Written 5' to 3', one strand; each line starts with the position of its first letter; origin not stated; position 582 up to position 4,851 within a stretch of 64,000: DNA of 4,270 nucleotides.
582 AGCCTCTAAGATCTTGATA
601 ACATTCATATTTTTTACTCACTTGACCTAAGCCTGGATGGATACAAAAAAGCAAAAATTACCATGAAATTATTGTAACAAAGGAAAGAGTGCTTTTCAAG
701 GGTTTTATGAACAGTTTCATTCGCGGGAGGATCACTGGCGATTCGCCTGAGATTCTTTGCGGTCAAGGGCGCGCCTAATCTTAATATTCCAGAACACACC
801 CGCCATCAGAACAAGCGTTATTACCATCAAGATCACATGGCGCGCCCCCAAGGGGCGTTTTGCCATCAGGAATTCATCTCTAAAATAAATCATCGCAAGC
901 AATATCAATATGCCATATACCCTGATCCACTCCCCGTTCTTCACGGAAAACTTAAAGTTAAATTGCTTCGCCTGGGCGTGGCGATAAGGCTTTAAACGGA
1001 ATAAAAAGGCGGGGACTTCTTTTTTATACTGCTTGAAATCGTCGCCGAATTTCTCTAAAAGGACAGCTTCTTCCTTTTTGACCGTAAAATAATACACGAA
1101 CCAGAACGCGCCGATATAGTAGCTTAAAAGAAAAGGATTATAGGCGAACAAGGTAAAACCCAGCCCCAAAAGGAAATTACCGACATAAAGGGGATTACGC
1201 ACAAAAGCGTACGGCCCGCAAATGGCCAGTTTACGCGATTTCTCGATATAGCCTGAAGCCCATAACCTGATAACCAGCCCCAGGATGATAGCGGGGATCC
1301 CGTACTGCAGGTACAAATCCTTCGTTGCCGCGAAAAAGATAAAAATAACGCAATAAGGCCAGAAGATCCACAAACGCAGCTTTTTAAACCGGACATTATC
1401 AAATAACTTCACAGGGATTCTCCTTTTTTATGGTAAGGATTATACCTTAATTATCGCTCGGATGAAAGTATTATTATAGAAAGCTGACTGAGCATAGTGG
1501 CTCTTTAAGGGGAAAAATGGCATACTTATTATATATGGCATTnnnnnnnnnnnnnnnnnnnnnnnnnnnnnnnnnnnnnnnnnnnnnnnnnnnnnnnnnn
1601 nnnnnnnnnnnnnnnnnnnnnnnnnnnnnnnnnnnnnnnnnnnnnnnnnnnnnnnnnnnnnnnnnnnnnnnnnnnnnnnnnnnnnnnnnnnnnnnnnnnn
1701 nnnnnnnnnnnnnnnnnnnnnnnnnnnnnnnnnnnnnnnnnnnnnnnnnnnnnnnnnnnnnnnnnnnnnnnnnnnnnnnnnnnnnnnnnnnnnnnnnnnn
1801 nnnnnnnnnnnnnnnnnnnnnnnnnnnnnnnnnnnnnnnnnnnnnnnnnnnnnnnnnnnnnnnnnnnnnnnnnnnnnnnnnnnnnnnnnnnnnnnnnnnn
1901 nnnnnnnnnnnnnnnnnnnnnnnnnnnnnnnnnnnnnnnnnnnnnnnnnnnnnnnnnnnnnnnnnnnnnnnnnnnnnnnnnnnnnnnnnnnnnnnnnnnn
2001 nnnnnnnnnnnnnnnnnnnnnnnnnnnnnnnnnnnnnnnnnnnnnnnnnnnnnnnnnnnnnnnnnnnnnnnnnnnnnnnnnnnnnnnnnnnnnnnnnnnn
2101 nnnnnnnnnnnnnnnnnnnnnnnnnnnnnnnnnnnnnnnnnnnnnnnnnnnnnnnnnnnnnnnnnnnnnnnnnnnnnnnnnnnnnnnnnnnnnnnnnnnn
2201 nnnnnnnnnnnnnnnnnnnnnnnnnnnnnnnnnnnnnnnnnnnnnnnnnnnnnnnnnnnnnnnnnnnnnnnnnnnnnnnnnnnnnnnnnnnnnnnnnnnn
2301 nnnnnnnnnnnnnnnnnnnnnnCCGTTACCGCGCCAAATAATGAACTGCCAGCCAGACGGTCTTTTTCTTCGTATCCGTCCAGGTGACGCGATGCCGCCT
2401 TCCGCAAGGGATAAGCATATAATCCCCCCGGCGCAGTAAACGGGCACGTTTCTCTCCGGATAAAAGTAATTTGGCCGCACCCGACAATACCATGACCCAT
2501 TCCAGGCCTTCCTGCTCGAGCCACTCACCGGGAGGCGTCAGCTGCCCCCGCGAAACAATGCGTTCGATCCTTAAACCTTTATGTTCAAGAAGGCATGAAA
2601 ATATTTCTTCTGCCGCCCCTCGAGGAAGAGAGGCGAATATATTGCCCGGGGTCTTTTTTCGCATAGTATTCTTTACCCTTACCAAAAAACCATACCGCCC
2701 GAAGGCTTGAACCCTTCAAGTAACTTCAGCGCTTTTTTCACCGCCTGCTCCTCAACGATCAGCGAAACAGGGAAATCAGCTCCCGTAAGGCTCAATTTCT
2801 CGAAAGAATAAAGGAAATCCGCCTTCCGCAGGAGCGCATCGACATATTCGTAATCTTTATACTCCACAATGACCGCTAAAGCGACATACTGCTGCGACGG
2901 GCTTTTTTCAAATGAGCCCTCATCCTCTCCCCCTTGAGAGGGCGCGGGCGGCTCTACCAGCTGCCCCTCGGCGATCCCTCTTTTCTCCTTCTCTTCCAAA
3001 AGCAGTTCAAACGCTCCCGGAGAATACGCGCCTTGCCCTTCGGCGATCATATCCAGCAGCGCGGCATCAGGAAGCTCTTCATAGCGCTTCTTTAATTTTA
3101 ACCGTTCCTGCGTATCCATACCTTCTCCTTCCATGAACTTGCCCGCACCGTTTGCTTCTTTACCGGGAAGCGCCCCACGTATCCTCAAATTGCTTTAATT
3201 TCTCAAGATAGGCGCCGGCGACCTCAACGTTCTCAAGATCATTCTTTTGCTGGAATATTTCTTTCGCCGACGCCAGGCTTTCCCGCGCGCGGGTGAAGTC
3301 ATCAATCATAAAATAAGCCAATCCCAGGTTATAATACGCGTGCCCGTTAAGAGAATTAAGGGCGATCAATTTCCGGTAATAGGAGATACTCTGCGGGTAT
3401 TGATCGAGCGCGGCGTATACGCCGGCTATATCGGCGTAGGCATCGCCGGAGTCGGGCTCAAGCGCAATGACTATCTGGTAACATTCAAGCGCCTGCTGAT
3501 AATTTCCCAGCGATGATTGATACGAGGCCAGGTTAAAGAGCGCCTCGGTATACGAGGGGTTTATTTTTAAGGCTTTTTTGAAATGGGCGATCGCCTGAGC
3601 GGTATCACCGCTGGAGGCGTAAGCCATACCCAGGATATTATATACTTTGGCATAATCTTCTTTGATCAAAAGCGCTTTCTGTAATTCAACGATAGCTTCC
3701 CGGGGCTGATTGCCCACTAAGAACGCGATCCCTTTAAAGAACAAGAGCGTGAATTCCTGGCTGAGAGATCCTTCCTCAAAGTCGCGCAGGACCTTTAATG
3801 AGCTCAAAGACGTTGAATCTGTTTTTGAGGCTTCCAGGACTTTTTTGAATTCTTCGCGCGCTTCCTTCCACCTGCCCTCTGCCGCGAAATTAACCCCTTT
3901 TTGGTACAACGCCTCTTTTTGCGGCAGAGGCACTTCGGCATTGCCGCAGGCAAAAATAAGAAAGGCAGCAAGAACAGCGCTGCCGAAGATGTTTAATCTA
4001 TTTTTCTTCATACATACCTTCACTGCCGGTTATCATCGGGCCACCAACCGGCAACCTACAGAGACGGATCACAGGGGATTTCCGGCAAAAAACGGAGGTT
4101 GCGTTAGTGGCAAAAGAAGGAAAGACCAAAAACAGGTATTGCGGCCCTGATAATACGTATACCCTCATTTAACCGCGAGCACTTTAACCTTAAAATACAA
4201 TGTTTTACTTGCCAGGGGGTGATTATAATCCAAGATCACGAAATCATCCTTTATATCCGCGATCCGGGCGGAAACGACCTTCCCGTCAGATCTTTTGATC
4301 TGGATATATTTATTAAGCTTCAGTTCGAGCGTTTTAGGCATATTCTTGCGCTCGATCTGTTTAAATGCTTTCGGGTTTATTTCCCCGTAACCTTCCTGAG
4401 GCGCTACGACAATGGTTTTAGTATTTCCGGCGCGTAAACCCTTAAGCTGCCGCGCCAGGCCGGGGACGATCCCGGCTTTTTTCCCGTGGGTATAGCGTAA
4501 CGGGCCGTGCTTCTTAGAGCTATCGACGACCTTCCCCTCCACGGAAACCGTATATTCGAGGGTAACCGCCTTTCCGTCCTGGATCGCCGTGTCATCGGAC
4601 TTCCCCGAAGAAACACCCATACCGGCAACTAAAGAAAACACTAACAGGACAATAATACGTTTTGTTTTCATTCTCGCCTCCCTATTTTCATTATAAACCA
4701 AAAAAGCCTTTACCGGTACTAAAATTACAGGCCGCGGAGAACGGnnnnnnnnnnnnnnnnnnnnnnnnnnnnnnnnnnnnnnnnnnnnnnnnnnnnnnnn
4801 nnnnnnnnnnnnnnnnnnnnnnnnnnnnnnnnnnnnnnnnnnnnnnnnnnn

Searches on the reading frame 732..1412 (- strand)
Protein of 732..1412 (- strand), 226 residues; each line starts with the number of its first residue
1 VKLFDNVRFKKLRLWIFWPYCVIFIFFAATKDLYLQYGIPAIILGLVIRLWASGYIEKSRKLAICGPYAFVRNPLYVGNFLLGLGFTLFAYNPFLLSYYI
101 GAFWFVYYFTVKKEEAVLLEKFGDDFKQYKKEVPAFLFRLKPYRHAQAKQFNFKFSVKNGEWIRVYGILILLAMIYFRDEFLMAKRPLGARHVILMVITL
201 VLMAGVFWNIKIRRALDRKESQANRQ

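Call 17: search_protein_families(library=pfam, proteins=[window:732-1412:-])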
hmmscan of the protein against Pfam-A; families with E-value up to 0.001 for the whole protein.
window:732-1412:- (226 aa): 3 families
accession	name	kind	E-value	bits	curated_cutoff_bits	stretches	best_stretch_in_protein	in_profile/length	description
PF04191.18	PEMT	-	5.5e-07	30.4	25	1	54-124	32-104/105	Phospholipid methyltransferase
PF01222.22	ERG4_ERG24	-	2.9e-06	26.8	27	1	59-135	348-425/432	Ergosterol biosynthesis ERG4/ERG24 family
PF04140.19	ICMT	-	5.1e-05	24.1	24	1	57-118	30-93/95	Isoprenylcysteine carboxyl methyltransferase (ICMT) family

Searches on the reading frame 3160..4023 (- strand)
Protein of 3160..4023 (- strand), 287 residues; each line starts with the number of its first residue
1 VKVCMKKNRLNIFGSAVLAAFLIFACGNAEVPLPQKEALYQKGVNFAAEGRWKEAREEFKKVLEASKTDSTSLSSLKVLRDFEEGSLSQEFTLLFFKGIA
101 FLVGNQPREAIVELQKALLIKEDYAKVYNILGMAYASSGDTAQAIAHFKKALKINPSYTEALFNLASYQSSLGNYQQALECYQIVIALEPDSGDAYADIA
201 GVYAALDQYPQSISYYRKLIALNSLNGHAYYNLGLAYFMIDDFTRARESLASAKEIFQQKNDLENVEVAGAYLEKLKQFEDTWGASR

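Call 17: search_protein_families(library=pfam, proteins=[window:3160-4023:-])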
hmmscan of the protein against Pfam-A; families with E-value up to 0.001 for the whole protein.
window:3160-4023:- (287 aa): 20 families
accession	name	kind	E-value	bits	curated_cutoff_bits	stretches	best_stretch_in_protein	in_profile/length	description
PF07719.23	TPR_2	-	2.5e-31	105.6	27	3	125-157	1-33/34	Tetratricopeptide repeat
PF00515.34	TPR_1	-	1.1e-29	101.4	27.8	2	125-158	1-34/34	Tetratricopeptide repeat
PF13414.12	TPR_11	-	1.4e-23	82.7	26.8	4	132-166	1-35/42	TPR repeat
PF13181.12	TPR_8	-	3.5e-22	77.1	25.7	1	125-157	1-33/34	Tetratricopeptide repeat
PF13432.12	TPR_16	-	1.3e-20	73.9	32.7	3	203-257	7-61/65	Tetratricopeptide repeat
PF13424.12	TPR_12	-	5.6e-20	71.7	30.1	3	126-183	4-69/77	Tetratricopeptide repeat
PF13431.12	TPR_17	-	7.2e-19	66.9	24.4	2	148-180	2-34/34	Tetratricopeptide repeat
PF14559.12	TPR_19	-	2.1e-18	66.8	25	1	137-197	3-62/68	Tetratricopeptide repeat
PF13174.12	TPR_6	-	3.1e-18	65.5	26.3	1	160-192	1-33/33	Tetratricopeptide repeat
PF13428.12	TPR_14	-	4.9e-17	61.2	23.5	1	128-166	4-42/44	Tetratricopeptide repeat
PF13176.12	TPR_7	-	9.4e-15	53.8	27.9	1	161-195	1-35/36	Tetratricopeptide repeat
PF13371.12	TPR_9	-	2.1e-11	44.1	35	2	134-196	4-66/73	Tetratricopeptide repeat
PF13374.12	TPR_10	-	1.1e-09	38.4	27.5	0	127-154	4-31/42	Tetratricopeptide repeat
PF24575.1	TPR_Slam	-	1.4e-07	32.3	35.2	0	132-167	54-89/104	Surface lipoprotein assembly modifier, N-terminal TPR repeats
PF25062.1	ARM_TT21_N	-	1.5e-07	31.8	40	0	123-198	133-207/222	Tetratricopeptide repeat protein 21 N-terminal ARM repeat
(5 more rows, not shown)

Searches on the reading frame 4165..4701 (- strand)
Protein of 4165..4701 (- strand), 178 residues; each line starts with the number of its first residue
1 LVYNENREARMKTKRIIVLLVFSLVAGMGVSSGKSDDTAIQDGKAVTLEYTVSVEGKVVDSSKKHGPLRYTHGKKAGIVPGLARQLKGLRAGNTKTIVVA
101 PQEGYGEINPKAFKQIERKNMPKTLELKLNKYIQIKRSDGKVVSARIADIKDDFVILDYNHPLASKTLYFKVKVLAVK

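Call 17: search_protein_families(library=pfam, proteins=[window:4165-4701:-])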
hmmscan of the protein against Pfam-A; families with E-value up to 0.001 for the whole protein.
window:4165-4701:- (178 aa): 1 family
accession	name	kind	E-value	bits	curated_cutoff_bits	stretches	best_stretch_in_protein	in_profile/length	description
PF00254.34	FKBP_C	-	4.4e-12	46.6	21.1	1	38-128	3-74/94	FKBP-type peptidyl-prolyl cis-trans isomerase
